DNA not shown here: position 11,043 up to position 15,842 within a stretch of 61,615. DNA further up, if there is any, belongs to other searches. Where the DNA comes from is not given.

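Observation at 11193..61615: One uninterrupted >50.4-kb ORF (>16,807 codons) occupies 82% of the window and is absent from the ORF track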

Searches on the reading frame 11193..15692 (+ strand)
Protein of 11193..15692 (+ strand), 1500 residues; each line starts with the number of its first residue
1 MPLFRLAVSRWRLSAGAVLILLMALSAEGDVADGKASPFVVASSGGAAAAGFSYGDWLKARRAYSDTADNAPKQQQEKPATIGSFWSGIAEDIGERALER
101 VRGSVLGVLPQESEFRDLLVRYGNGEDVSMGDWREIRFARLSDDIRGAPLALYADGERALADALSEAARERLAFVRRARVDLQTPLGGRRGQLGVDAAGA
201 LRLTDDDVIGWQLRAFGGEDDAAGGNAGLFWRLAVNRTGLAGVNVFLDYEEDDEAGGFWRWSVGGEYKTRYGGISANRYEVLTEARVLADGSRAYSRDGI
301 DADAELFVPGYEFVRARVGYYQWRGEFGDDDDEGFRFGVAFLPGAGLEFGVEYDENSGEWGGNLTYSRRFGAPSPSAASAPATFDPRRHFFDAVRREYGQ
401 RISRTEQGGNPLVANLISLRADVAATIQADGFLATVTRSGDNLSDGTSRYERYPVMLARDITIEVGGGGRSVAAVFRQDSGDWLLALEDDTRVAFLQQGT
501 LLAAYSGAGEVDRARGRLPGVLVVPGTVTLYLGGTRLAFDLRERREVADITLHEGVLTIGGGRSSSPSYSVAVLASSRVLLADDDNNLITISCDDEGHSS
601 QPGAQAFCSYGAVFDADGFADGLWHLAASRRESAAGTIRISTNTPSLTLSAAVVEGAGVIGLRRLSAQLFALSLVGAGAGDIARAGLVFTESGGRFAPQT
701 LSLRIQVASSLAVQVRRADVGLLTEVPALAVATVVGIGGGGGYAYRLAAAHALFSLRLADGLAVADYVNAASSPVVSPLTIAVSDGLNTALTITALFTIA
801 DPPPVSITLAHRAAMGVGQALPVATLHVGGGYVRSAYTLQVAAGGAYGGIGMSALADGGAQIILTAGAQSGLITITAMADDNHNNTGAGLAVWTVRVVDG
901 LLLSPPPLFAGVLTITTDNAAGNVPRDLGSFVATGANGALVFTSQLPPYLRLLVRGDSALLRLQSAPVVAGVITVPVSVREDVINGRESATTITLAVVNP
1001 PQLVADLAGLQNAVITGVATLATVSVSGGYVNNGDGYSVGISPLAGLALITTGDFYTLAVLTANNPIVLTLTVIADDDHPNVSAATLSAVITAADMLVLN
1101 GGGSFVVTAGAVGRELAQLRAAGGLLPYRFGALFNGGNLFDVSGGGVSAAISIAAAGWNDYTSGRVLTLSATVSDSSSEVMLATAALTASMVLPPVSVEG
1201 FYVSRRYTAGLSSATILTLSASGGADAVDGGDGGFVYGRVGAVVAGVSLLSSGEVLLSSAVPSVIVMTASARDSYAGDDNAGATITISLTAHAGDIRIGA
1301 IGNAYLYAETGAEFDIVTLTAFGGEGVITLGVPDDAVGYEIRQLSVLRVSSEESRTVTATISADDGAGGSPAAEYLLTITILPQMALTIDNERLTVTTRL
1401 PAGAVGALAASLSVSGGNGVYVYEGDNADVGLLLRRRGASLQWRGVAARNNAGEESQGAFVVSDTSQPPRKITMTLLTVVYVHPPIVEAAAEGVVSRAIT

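Call 9: find_homologous_proteins(query=window:11193-15692:+, max_evalue=0.00001)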
Query window:11193-15692:+ (1500 aa): 36 proteins with E <= 0.00001 among 8000 candidates.
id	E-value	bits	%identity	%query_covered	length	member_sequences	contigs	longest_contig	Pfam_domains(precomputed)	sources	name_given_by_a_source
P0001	3.0e-142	494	49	36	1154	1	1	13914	PF11924.15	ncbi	ncbi:MAG: inverse autotransporter beta domain-containing protein, partial [Gammaproteobacteria bacte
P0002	8.3e-137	476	43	41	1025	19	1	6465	PF11924.15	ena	-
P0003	2.1e-121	425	32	73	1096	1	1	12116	PF11924.15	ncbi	ncbi:MAG: inverse autotransporter beta domain-containing protein, partial [Gammaproteobacteria bacte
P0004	1.2e-106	376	45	28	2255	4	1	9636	PF13606.13,PF13857.13,PF12796.14,PF00023.37,PF11924.15,PF13637.13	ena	-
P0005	1.7e-104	369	42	30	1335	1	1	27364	PF00028.24,PF11924.15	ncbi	-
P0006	4.1e-102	361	43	31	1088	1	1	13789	PF11924.15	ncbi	-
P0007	5.6e-92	327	41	30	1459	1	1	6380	PF11924.15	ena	-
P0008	1.0e-91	327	44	29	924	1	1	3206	PF11924.15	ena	-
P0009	8.2e-90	320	43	30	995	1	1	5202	PF11924.15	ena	-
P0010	1.0e-88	317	45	29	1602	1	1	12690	PF11924.15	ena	-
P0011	1.6e-88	316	42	30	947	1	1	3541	PF11924.15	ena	-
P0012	3.3e-88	315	43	30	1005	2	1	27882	PF11924.15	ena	-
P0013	1.6e-86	309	33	55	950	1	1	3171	PF11924.15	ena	-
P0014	3.1e-85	305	40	32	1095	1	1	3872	PF11924.15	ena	-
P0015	1.8e-83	299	42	30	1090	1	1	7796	PF11924.15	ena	-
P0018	4.8e-54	202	35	27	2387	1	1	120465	PF00028.24,PF11924.15,PF13637.13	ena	-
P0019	6.5e-53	198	35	27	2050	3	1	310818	PF00028.24,PF11924.15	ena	-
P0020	1.2e-52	197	37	27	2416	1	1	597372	PF00028.24,PF11924.15,PF13637.13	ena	-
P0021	2.8e-52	196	35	27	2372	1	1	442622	PF00028.24,PF11924.15,PF13637.13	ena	-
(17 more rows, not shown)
